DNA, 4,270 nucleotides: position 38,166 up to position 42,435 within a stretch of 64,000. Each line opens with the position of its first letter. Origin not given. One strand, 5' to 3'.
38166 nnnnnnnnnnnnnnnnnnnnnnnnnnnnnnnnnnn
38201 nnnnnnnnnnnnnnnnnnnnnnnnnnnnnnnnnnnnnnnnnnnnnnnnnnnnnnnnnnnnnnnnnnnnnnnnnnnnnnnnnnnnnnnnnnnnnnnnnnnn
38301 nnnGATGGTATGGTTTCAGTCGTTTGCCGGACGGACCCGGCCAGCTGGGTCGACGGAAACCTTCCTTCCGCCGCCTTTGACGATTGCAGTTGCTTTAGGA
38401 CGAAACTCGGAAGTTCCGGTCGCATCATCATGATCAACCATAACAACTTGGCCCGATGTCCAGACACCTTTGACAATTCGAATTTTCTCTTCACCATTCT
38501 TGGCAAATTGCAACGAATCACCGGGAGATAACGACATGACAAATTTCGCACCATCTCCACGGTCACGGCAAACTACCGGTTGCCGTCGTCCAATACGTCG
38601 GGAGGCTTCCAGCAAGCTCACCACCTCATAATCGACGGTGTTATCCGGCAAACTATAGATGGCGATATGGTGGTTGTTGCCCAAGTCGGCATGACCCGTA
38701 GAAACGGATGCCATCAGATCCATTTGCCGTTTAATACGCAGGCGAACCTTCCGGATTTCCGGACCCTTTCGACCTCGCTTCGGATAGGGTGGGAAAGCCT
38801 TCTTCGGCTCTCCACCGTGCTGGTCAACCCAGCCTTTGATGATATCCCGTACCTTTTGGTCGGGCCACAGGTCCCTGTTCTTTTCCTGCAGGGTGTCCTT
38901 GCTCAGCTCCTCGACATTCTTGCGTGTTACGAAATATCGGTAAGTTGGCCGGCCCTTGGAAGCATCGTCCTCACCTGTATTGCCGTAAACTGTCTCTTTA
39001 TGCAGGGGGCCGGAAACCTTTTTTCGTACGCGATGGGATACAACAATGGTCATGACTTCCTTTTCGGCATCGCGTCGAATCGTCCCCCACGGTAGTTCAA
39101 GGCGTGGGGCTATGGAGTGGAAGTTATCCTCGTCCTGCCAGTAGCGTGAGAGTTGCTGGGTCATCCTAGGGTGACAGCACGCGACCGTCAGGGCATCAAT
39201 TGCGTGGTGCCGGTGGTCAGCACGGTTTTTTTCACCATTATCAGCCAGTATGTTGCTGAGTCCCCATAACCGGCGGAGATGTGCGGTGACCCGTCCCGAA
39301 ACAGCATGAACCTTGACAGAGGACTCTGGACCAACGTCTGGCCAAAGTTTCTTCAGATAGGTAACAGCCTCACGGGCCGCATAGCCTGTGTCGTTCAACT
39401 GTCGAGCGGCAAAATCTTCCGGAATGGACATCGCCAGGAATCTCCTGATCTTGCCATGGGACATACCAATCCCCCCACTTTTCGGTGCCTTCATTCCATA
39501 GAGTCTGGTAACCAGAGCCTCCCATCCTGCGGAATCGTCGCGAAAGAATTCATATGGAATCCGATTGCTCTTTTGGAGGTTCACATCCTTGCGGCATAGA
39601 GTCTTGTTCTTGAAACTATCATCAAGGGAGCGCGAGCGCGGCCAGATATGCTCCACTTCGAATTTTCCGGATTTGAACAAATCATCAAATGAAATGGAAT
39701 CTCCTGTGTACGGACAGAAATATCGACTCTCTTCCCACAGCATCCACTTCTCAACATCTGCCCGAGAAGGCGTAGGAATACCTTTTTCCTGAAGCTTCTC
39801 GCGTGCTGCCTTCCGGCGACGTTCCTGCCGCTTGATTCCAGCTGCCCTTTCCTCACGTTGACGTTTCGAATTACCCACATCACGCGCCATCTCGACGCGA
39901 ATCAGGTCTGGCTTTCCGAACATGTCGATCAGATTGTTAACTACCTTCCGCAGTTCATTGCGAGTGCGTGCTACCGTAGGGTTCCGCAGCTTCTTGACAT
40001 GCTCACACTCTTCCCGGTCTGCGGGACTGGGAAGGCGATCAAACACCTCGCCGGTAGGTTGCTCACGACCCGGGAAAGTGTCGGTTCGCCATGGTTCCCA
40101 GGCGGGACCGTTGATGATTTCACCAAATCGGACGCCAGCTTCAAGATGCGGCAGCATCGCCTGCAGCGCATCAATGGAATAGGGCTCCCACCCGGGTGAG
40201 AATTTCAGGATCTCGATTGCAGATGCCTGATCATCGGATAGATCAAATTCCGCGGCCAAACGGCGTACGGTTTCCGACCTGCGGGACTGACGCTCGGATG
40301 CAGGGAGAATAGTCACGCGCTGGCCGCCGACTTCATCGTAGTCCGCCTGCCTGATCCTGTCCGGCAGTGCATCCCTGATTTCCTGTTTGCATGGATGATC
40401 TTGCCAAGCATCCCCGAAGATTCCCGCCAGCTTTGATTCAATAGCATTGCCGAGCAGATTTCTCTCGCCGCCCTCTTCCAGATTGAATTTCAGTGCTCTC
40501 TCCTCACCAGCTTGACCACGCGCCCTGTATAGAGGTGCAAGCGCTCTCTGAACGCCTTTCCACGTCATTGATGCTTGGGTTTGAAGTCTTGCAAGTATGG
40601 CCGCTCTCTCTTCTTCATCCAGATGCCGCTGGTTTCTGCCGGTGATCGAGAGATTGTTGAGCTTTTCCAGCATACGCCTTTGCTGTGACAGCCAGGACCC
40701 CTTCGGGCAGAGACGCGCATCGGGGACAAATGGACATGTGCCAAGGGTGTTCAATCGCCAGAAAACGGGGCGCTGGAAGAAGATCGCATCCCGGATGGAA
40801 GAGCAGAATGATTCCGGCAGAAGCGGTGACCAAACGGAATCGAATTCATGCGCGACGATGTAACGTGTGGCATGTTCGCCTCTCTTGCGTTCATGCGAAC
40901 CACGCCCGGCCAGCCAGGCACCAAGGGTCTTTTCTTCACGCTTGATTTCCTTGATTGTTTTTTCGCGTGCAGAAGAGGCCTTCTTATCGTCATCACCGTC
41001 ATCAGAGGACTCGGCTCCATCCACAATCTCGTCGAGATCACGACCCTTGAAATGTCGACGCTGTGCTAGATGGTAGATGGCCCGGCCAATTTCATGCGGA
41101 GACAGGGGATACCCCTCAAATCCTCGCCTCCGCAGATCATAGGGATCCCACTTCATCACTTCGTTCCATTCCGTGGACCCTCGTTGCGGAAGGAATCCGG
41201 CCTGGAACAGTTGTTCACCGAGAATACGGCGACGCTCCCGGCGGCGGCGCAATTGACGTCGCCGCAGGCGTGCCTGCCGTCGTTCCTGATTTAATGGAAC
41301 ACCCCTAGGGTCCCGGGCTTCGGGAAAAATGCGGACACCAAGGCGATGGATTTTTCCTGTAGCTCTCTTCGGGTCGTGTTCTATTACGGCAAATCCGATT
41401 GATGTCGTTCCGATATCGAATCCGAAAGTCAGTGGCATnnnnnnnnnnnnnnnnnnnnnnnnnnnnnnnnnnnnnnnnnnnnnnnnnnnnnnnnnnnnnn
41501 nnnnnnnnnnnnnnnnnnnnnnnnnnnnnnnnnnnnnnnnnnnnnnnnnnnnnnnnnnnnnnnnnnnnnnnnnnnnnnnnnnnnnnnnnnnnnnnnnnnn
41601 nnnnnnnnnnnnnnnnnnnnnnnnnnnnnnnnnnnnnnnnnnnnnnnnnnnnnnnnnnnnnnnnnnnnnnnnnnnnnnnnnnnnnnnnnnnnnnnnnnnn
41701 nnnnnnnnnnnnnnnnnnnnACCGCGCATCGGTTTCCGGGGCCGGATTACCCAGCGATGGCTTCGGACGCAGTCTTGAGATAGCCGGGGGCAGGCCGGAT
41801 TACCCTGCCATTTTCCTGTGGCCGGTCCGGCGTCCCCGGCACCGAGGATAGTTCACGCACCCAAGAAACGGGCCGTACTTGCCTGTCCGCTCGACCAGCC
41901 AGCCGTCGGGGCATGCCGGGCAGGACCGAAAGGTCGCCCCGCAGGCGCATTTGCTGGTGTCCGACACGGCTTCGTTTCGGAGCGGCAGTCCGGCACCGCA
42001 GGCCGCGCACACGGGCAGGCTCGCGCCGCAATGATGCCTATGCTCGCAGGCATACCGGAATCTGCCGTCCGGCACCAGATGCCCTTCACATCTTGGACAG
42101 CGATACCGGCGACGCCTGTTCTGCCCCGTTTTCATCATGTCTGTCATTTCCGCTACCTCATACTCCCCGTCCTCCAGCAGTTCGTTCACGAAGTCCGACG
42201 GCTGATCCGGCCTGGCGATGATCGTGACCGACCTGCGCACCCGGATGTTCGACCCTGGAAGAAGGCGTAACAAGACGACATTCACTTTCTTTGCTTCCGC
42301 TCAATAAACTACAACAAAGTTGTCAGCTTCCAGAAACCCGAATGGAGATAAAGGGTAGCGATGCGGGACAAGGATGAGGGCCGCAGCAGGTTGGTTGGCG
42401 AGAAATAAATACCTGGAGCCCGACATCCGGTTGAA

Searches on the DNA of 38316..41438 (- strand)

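Call 86: search_dna_similar(collection=phages, mode=distant, max_evalue=0.5, max_rows=20, query=L016:14400-22000:-)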
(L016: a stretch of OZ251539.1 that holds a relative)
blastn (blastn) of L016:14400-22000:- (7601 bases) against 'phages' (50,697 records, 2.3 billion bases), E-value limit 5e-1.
Records with a match: 1; places in all: 1; records where one place covers at least 80% of the query: 0.
Best place of each record, by identity: 90-95% 1.
By first word of the organism name: Pseudomonas 1.
By host as written in the record: Pseudomonas aeruginosa 199 1.
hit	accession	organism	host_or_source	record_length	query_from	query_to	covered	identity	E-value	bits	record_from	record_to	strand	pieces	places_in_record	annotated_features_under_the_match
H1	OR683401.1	Pseudomonas phage Bise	Pseudomonas aeruginosa 199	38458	4737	4766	0%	93.3%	2e-1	46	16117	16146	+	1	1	protease family protein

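Call 87: search_dna_similar(collection=phages, mode=distant, max_evalue=0.5, max_rows=20, query=L019:15100-23090:-)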
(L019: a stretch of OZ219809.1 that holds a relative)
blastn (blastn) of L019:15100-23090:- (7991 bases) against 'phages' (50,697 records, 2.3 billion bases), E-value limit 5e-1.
Records with a match: 2; places in all: 2; records where one place covers at least 80% of the query: 0.
Best place of each record, by identity: 90-95% 2.
By first word of the organism name: Dinoroseobacter 1; phage 1.
By host as written in the record: Dinoroseobacter shibae DFL12 1; - 1.
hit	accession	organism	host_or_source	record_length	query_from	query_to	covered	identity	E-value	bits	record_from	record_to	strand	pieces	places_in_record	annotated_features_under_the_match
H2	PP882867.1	Dinoroseobacter phage vB_DshS_R26L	Dinoroseobacter shibae DFL12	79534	267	300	0%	91.2%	6e-2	49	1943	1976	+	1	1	large packaging protein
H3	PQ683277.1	phage Simon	raw sewage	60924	2313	2344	0%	93.8%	2e-2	50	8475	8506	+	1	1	record has no annotation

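Call 88: get_annotated_region(hit=H2, flank=60)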
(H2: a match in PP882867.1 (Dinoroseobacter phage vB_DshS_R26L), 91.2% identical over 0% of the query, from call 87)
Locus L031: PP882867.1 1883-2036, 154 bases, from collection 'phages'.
description: Dinoroseobacter phage vB_DshS_R26L, complete genome.
organism: Dinoroseobacter phage vB_DshS_R26L (NCBI taxid 3161158)
taxonomy: Viruses; Duplodnaviria; Heunggongvirae; Uroviricota; Caudoviricetes; Nanhaivirus
host: Dinoroseobacter shibae DFL12; source: -; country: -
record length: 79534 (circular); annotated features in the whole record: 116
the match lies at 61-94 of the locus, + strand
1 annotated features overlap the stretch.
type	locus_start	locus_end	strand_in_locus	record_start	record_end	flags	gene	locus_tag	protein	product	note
CDS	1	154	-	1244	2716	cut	-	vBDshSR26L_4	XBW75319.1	large packaging protein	-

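Call 89: get_annotated_region(hit=H3, flank=60)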
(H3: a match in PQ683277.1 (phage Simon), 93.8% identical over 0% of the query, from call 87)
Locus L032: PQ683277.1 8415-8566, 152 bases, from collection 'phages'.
description: UNVERIFIED: Phage Simon, complete genome.
organism: phage Simon (NCBI taxid 3386310)
taxonomy: Viruses
host: -; source: raw sewage; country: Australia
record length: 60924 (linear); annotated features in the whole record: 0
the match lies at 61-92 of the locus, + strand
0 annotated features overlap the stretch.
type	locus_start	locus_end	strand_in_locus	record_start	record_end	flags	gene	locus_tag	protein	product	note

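Call 90: get_annotated_region(hit=H1, flank=60)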
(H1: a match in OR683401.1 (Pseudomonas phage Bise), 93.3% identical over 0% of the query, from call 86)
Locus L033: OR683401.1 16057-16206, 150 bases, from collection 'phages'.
description: Pseudomonas phage Bise, complete genome.
organism: Pseudomonas phage Bise (NCBI taxid 3097000)
taxonomy: Viruses; Duplodnaviria; Heunggongvirae; Uroviricota; Caudoviricetes
host: Pseudomonas aeruginosa 199; source: -; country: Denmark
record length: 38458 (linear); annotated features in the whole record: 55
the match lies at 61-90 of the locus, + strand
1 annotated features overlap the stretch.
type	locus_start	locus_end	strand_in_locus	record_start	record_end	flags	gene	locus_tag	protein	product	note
CDS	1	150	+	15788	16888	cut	-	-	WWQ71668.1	protease family protein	-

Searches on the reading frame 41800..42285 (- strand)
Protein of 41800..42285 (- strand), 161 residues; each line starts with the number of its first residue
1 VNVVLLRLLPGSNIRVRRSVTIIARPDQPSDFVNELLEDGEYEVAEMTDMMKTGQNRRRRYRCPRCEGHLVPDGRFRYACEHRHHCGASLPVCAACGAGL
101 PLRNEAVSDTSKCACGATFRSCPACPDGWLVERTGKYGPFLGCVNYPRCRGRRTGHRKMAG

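Call 6: search_protein_families(library=pfam, proteins=[window:41800-42285:-])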
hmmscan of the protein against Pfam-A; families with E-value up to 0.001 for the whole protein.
window:41800-42285:- (161 aa): 1 family
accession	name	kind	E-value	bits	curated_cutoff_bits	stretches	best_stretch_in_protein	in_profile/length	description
PF01396.24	Zn_ribbon_Top1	-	3.3e-11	43.2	32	1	120-151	2-32/39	Topoisomerase DNA binding C4 zinc finger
